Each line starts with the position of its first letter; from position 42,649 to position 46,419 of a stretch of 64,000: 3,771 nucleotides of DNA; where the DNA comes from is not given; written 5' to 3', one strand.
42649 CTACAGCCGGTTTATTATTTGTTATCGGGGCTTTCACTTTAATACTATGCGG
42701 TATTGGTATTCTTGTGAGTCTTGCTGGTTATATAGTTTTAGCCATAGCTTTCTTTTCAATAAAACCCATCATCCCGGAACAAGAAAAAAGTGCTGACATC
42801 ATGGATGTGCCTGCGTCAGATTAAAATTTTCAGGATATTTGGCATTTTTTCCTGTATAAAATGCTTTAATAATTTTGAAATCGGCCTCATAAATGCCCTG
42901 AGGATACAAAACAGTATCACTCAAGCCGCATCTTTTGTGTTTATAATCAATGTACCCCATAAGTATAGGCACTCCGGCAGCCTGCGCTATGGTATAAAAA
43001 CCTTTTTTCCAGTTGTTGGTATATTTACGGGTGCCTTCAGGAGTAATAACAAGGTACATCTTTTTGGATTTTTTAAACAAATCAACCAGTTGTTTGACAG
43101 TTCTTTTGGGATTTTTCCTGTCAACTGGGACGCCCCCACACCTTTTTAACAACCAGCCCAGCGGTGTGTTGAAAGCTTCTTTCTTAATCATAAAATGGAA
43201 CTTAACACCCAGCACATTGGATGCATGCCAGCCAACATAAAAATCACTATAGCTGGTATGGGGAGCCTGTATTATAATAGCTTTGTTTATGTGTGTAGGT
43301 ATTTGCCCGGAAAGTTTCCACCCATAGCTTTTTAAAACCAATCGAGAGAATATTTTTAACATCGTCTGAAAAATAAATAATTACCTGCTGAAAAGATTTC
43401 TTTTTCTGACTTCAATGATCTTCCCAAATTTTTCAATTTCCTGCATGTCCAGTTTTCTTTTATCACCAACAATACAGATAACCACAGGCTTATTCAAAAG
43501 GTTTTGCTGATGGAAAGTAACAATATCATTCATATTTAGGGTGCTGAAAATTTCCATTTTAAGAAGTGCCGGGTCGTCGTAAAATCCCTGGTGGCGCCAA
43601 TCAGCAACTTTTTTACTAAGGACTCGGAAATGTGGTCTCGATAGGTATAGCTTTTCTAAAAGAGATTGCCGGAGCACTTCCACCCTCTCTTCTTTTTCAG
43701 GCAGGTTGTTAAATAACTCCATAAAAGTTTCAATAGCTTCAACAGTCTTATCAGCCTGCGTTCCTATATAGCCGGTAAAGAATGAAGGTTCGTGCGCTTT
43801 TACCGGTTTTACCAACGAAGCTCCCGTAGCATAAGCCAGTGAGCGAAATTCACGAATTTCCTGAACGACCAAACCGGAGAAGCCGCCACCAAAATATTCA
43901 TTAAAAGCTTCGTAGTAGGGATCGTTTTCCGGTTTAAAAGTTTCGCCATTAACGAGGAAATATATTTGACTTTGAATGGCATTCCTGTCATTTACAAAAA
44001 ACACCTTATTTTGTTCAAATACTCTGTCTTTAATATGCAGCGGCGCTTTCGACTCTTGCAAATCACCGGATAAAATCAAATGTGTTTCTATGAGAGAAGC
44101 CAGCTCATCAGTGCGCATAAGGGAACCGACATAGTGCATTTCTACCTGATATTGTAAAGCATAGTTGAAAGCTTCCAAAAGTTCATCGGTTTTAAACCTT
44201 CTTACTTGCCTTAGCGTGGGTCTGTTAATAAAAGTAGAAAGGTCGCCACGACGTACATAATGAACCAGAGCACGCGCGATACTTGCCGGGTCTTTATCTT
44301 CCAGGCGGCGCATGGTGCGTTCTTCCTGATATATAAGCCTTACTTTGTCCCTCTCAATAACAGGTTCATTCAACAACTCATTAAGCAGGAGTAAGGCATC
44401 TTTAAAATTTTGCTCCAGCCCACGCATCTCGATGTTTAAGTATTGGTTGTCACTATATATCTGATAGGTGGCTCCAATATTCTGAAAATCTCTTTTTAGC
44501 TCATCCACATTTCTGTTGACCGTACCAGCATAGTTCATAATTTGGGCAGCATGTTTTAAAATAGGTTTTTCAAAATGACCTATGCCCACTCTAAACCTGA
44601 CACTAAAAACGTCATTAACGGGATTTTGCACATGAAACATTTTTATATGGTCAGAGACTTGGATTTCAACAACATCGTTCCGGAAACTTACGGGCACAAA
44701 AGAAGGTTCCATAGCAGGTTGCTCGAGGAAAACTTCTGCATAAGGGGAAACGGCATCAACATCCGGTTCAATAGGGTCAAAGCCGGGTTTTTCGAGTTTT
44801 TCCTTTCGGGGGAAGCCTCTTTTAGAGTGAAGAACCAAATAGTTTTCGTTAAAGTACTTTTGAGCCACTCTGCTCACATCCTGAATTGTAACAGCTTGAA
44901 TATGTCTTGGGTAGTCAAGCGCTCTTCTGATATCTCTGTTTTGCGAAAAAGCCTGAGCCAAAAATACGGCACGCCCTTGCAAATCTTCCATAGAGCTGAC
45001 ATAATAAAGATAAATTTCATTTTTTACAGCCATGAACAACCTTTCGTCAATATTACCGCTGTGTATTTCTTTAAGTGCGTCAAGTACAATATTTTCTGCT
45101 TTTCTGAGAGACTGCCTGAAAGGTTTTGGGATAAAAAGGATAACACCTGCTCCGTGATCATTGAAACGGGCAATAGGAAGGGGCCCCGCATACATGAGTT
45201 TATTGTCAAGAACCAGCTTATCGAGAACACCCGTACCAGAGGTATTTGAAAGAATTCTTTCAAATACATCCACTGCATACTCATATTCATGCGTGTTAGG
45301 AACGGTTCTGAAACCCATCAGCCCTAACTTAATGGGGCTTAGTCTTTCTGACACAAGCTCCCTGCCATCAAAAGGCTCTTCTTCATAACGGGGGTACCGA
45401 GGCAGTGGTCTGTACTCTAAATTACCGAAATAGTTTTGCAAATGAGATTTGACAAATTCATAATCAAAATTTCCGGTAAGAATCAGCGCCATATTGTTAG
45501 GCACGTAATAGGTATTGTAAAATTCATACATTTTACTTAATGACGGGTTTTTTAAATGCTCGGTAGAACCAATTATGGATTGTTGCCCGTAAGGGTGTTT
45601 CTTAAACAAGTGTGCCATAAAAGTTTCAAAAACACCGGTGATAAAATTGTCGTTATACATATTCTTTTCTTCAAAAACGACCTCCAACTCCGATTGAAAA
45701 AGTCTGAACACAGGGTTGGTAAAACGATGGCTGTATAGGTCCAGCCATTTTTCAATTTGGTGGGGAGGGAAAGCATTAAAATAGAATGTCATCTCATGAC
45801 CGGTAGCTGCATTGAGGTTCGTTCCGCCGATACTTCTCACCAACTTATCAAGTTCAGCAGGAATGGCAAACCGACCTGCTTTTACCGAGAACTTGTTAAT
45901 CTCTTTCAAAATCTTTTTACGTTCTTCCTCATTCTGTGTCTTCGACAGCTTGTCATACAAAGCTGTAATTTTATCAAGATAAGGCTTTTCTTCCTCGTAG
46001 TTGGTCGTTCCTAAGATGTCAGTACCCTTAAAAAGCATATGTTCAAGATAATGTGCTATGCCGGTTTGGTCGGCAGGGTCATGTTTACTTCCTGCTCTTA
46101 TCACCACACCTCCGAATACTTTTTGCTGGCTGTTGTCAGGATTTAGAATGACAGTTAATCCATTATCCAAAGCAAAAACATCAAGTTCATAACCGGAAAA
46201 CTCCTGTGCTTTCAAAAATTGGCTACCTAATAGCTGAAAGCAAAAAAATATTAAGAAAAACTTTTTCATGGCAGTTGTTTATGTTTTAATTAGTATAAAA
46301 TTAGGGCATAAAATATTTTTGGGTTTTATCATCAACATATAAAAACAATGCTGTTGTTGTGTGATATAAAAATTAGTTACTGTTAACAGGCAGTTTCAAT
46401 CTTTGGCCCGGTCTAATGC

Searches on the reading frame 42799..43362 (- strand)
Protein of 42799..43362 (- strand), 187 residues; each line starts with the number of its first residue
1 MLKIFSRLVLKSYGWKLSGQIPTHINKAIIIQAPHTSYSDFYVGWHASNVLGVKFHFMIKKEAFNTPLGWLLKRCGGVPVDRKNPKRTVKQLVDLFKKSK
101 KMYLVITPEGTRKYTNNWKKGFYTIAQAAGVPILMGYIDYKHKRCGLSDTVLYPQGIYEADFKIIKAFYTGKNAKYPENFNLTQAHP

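Call 98: search_protein_families(library=pfam, proteins=[window:42799-43362:-], max_evalue=0.01)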
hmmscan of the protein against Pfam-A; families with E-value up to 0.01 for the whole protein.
window:42799-43362:- (187 aa): 1 family
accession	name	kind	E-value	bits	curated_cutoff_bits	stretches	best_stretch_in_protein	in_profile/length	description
PF01553.26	Acyltransferase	-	9.1e-17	61.5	23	1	26-134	13-127/132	Acyltransferase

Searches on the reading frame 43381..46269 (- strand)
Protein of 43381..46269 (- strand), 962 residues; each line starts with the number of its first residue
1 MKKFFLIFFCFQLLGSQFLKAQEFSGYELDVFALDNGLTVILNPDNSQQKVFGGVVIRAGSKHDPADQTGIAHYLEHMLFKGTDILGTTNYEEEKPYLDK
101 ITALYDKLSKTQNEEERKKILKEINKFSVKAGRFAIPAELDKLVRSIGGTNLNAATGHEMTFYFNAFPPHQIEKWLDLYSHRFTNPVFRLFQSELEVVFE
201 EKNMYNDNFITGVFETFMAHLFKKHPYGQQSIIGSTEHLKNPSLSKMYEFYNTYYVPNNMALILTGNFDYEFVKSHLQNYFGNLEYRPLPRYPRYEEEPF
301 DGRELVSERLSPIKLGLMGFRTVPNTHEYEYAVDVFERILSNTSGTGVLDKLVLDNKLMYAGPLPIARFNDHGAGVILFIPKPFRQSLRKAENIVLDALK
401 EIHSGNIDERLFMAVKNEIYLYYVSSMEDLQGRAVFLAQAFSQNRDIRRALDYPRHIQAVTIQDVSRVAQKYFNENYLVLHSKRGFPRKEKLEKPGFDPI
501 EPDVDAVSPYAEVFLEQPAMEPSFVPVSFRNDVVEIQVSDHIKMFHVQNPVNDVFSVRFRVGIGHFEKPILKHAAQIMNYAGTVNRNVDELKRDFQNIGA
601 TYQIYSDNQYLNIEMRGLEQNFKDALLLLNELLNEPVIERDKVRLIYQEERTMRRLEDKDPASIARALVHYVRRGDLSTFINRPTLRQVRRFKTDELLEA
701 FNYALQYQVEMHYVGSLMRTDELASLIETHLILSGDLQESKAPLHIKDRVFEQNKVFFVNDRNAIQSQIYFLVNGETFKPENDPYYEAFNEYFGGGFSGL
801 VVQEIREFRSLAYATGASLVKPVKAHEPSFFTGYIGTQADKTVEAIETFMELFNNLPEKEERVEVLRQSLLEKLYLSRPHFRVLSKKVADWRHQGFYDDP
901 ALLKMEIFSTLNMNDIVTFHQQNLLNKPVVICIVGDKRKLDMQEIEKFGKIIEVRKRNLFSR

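Call 98: search_protein_families(library=pfam, proteins=[window:43381-46269:-], max_evalue=0.01)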
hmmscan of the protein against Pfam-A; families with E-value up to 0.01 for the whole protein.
window:43381-46269:- (962 aa): 2 families
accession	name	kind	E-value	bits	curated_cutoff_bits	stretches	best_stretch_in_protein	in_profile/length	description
PF05193.26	Peptidase_M16_C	-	7.5e-29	101.3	23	2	245-417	5-179/181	Peptidase M16 inactive domain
PF00675.25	Peptidase_M16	-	3.8e-24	85.7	22.3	3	40-84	2-46/149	Insulinase (Peptidase family M16)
